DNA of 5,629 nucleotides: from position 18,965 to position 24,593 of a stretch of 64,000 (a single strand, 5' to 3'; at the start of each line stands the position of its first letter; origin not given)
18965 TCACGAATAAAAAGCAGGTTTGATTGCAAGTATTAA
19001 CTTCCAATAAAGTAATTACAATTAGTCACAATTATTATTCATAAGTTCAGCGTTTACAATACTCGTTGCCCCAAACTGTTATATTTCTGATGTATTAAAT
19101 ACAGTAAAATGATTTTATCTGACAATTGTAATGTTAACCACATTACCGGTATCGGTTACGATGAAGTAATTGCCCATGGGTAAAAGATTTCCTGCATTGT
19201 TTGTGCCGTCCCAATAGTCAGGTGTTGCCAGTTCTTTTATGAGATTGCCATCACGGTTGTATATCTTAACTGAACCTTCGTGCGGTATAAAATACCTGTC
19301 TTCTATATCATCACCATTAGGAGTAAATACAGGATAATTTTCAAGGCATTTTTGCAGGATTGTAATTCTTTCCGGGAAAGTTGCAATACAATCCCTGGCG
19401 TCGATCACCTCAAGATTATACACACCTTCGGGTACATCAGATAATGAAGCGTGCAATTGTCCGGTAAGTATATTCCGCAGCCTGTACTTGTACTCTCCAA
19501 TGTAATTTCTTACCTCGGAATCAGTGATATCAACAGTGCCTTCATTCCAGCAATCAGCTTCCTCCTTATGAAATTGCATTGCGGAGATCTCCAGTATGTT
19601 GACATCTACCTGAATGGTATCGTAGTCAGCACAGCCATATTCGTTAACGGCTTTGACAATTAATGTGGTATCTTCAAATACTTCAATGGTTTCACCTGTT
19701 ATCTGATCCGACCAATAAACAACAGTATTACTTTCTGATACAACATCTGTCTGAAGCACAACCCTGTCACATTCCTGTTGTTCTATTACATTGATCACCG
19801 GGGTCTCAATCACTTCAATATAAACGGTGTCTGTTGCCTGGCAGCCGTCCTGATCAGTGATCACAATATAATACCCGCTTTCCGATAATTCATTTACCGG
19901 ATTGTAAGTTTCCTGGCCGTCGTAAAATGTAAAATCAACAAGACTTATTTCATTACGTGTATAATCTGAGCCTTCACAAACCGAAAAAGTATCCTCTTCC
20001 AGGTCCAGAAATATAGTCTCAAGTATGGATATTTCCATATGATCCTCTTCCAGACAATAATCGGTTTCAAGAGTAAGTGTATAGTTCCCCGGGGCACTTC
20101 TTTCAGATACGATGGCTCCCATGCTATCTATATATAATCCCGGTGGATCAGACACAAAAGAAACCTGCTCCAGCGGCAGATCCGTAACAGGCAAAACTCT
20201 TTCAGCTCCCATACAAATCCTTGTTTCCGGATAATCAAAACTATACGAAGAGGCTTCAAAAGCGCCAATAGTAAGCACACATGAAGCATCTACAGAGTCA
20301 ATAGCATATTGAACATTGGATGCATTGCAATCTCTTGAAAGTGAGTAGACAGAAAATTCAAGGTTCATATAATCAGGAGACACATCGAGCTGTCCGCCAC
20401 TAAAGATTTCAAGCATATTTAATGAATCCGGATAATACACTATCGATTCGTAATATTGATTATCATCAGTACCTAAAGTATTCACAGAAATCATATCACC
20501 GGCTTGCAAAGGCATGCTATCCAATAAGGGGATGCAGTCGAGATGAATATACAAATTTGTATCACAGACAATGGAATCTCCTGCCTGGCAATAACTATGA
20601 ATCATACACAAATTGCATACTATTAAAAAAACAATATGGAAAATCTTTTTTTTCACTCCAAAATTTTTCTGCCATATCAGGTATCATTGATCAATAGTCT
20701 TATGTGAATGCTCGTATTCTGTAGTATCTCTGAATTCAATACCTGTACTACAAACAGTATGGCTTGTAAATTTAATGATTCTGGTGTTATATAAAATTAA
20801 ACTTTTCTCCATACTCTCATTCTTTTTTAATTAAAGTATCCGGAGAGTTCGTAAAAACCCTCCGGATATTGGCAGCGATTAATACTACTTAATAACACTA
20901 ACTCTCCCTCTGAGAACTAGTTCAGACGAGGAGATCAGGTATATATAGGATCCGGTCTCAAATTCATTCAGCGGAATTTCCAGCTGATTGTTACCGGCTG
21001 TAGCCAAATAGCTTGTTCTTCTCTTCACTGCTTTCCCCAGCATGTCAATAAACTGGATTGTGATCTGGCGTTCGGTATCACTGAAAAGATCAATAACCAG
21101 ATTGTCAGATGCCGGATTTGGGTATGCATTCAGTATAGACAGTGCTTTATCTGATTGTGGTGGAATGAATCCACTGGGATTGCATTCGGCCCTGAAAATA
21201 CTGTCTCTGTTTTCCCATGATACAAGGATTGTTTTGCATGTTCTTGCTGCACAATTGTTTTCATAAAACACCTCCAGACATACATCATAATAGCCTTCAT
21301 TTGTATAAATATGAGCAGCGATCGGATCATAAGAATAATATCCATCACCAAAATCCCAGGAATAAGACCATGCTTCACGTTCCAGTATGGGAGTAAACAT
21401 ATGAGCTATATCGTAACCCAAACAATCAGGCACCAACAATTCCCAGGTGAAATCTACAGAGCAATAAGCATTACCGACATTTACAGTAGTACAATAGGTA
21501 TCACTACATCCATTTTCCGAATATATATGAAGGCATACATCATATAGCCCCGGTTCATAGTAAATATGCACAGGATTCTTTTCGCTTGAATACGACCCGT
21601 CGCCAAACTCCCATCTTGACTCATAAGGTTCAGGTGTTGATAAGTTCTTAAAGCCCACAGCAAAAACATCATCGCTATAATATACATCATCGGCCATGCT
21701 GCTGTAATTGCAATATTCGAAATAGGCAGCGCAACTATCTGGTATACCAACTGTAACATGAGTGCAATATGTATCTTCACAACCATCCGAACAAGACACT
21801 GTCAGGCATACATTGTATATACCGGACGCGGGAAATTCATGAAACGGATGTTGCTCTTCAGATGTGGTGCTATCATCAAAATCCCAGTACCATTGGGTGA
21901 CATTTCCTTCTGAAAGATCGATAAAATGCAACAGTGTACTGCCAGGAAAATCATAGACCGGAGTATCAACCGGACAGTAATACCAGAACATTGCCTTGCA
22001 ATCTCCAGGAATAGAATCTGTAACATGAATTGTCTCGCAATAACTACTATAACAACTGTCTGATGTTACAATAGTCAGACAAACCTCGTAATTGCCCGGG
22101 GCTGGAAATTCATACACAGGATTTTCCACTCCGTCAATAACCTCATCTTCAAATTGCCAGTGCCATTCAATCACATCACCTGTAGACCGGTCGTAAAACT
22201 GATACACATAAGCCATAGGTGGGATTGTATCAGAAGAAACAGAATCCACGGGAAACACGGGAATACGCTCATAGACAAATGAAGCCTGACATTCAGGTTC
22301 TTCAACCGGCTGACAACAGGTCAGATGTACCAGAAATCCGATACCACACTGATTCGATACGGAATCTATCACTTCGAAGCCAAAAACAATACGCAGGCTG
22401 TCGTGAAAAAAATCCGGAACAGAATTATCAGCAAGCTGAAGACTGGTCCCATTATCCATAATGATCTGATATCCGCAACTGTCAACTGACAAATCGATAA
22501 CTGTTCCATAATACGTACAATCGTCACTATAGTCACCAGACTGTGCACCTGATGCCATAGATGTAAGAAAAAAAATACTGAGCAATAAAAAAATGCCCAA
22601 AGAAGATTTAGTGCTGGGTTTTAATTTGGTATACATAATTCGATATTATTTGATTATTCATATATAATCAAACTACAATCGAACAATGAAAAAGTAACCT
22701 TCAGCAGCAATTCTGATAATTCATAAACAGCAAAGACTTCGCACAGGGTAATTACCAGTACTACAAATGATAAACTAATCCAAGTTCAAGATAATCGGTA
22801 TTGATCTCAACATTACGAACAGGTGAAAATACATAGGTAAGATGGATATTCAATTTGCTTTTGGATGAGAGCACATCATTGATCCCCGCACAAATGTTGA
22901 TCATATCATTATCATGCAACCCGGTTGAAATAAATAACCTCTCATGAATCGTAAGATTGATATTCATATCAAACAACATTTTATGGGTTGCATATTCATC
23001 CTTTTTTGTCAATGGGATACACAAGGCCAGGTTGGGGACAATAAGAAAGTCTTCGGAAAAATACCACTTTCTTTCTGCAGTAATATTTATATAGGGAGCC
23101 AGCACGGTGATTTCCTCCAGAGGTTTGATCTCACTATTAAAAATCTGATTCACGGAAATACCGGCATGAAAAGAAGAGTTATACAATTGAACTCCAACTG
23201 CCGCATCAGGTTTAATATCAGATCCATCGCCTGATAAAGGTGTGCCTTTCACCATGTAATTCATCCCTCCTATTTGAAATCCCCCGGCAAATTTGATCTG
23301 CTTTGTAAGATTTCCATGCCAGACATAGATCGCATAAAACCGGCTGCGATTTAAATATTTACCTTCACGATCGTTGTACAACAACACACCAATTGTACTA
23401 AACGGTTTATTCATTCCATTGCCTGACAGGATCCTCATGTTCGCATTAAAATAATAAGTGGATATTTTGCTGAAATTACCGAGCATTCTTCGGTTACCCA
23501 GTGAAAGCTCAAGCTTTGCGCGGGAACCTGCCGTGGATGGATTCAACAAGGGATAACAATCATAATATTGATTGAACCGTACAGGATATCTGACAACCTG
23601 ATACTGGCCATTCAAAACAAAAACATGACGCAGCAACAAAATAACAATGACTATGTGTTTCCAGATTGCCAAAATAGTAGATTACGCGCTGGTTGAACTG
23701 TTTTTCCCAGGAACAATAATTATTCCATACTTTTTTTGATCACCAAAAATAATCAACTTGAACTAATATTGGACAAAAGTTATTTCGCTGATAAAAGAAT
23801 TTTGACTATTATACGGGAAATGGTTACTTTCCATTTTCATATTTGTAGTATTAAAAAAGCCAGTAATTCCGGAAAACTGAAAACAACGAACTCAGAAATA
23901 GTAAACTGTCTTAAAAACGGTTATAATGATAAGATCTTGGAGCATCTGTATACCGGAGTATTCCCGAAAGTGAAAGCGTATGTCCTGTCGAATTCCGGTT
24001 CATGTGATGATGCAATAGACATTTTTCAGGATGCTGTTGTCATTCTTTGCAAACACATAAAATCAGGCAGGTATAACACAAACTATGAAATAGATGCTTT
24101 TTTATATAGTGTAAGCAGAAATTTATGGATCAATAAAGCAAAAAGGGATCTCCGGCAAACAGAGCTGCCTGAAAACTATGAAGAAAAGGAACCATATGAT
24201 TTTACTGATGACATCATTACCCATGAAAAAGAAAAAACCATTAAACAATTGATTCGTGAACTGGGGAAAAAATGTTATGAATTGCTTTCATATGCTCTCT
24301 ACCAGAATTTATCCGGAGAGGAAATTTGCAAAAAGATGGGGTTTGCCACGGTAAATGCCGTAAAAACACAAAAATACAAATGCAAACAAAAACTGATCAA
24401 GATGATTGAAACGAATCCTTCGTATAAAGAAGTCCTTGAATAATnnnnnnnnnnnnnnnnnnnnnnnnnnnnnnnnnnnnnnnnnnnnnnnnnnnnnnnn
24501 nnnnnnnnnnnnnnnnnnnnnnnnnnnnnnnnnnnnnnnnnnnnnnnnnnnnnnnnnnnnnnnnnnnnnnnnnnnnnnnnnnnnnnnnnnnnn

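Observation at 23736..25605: ECF sigma factor paired with an anti-sigma-like inner-membrane protein that ends in a T9SS type-B sorting domain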

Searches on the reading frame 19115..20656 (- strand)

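Call 3: search_protein_families(library=pfam, proteins=[window:19115-20656:-], max_evalue=0.1)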
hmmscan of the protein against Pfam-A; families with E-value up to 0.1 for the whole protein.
window:19115-20656:- (513 aa): 3 families
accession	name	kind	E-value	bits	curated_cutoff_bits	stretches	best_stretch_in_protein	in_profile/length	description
PF13585.12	CHU_C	-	2.7e-08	34.2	27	1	441-503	4-72/86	CHU_C Type IX secretion signal domain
PF13860.13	FlgD_ig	-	0.00025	21.4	27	1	460-499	24-71/79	FlgD Ig-like domain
PF16967.11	TcfC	-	0.0081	16.2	29.4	0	455-474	7-25/68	E-set like domain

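Call 4: search_protein_families(library=ncbifam, proteins=[window:19115-20656:-], max_evalue=0.1)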
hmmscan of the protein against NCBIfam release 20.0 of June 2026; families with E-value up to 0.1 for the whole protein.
window:19115-20656:- (513 aa): 2 families
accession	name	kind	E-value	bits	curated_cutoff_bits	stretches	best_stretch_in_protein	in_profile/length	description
TIGR04131.1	Bac_Flav_CTERM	domain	2.8e-07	30.6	35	1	443-499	6-67/85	T9SS type B sorting domain-containing protein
TIGR04183.1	Por_Secre_tail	domain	0.072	13.1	23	0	447-506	7-63/72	T9SS type A sorting domain-containing protein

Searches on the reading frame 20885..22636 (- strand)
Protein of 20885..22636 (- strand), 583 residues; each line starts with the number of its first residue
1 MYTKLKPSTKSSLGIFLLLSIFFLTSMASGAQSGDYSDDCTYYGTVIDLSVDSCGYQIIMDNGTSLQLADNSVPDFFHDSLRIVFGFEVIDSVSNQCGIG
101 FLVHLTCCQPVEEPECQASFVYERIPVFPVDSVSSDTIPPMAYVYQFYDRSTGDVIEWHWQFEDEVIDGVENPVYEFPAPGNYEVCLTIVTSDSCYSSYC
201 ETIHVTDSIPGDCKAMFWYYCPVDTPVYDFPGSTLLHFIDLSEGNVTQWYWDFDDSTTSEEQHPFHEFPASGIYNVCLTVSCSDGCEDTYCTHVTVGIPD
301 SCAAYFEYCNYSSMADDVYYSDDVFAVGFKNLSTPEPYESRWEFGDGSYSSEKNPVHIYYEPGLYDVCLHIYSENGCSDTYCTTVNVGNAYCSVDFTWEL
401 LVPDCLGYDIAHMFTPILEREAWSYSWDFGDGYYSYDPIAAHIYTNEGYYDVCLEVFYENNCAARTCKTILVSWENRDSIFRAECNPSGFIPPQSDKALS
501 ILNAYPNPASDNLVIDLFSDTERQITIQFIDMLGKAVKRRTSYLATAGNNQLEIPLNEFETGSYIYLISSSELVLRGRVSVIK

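Call 3: search_protein_families(library=pfam, proteins=[window:20885-22636:-], max_evalue=0.1)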
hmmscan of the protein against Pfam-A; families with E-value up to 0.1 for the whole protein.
window:20885-22636:- (583 aa): 3 families
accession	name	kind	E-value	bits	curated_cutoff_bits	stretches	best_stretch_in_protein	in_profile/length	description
PF18911.6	PKD_4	-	5.6e-45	151.7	27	4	238-295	26-84/85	PKD domain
PF00801.26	PKD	-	1.5e-24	86.2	23.5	4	421-468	28-77/80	PKD domain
PF18962.6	Por_Secre_tail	-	2.5e-10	40.9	27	1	505-572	2-66/75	Secretion system C-terminal sorting domain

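Call 4: search_protein_families(library=ncbifam, proteins=[window:20885-22636:-], max_evalue=0.1)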
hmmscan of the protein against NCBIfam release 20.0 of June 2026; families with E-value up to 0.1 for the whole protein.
window:20885-22636:- (583 aa): 6 families
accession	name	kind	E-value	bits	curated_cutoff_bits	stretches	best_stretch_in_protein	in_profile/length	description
TIGR04183.1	Por_Secre_tail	domain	1e-07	31.8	23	1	505-574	2-64/72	T9SS type A sorting domain-containing protein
NF038113.1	T9SSA_dep_M36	equivalog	1.3e-06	26.9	885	1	501-574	792-861/869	T9SS-dependent M36 family metallopeptidase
TIGR00864.1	PCC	subfamily_domain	1e-05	22.2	1861.4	1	119-457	1134-1460/2700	polycystin cation channel protein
NF052323.1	T9SSA_dep_M6i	equivalog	0.0055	14.7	600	1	505-569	961-1025/1043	T9SS-dependent M6-like inactivated metalloprotease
NF051862.1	BT4005_BT4719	subfamily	0.025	14.4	60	1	17-92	8-85/211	NigD1/NigD2 family lipoprotein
NF007049.0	PRK09502.1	equivalog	0.042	14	181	0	47-101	51-103/107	iron-sulfur cluster assembly protein IscA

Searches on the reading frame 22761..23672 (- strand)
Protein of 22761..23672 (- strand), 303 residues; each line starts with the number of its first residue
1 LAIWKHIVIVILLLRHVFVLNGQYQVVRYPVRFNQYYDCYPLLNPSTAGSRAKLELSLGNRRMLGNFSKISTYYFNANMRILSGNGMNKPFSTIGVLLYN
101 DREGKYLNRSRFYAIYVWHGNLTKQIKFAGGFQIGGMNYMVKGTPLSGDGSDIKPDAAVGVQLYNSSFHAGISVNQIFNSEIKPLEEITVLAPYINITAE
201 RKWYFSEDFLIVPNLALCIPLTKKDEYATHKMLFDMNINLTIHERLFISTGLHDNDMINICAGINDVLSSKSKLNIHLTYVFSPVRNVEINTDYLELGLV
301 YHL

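Call 3: search_protein_families(library=pfam, proteins=[window:22761-23672:-], max_evalue=0.1)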
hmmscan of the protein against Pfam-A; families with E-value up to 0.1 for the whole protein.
window:22761-23672:- (303 aa): 1 family
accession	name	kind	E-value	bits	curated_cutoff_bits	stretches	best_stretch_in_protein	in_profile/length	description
PF11751.14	PorP_SprF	-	3.1e-27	96.2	22.3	1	30-266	6-242/273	Type IX secretion system membrane protein PorP/SprF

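Call 4: search_protein_families(library=ncbifam, proteins=[window:22761-23672:-], max_evalue=0.1)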
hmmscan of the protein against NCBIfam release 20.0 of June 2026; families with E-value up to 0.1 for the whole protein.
window:22761-23672:- (303 aa): 1 family
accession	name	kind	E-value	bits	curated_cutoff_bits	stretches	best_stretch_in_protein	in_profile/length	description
TIGR03519.1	T9SS_PorP_fam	subfamily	1e-18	67.8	90.55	1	10-297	7-286/292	PorP/SprF family type IX secretion system membrane protein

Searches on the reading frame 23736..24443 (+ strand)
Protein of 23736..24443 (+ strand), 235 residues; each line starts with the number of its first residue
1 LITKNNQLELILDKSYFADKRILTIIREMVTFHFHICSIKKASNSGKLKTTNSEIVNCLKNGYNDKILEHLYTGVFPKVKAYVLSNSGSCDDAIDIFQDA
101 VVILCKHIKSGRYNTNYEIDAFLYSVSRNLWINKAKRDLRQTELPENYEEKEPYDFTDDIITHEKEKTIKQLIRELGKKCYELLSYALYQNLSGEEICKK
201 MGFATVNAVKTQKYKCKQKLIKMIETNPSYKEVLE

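Call 3: search_protein_families(library=pfam, proteins=[window:23736-24443:+], max_evalue=0.1)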
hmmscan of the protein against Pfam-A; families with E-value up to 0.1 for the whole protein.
window:23736-24443:+ (235 aa): 2 families
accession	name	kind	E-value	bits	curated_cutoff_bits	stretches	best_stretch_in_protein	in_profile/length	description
PF04542.20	Sigma70_r2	-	1.1e-06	28.8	24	1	72-137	2-67/71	Sigma-70 region 2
PF03802.19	CitX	-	0.055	13.7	25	1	133-226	9-102/165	Apo-citrate lyase phosphoribosyl-dephospho-CoA transferase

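Call 4: search_protein_families(library=ncbifam, proteins=[window:23736-24443:+], max_evalue=0.1)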
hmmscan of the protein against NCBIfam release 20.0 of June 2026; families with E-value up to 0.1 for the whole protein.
window:23736-24443:+ (235 aa): 39 families (the best 25 are shown)
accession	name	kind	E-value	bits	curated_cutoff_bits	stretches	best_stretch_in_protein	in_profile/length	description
TIGR02985.1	Sig70_bacteroi1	subfamily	7e-16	58.9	126.4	1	69-220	4-158/162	RNA polymerase sigma-70 factor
TIGR02937.1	sigma70-ECF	superfamily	2.4e-13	50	42.9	1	68-223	3-164/165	sigma-70 family RNA polymerase sigma factor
TIGR02950.1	SigM_subfam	subfamily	2.5e-09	37.2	147.95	1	68-224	2-158/159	RNA polymerase sigma factor, SigM family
TIGR02959.1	SigZ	equivalog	7.9e-09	35.6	168.65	1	79-227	8-151/170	RNA polymerase sigma factor SigZ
TIGR02952.1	Sig70_famx2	equivalog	1.5e-08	34.7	206.45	1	66-223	11-169/170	ECF subfamily RNA polymerase sigma factor, BldN family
NF058625.1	sigma_PG0214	equivalog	2.2e-08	34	130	1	85-226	23-163/170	GFO_1088 family ECF-type sigma factor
TIGR02989.1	Sig-70_gvs1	subfamily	2.9e-08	33.8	124.55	1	76-221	11-155/158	RNA polymerase sigma-70 factor, Rhodopirellula/Verrucomicrobium family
NF007215.0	PRK09637.1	equivalog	6.2e-08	32.8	212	1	77-226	12-156/181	RNA polymerase sigma factor SigZ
NF009194.0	PRK12542.1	equivalog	2.8e-07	30.9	211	1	68-225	11-171/185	RNA polymerase sigma factor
NF007227.0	PRK09645.1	subfamily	9.6e-07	28.9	202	1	64-214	11-160/177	sigma-70 family RNA polymerase sigma factor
NF009195.0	PRK12543.1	subfamily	1.4e-06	27.9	197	1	56-231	11-185/192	RNA polymerase sigma factor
NF007223.0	PRK09641.1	equivalog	2.9e-06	27.2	209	1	88-225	40-185/187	RNA polymerase sigma factor SigW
NF007216.0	PRK09638.1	equivalog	3.3e-06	27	194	1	53-225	6-175/180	RNA polymerase sigma factor SigY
NF004113.0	PRK05602.1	equivalog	7e-06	25.8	208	1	90-228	69-205/211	RNA polymerase sigma factor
NF009172.0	PRK12519.1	subfamily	8.8e-06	25.4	222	1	49-223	13-188/194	RNA polymerase sigma factor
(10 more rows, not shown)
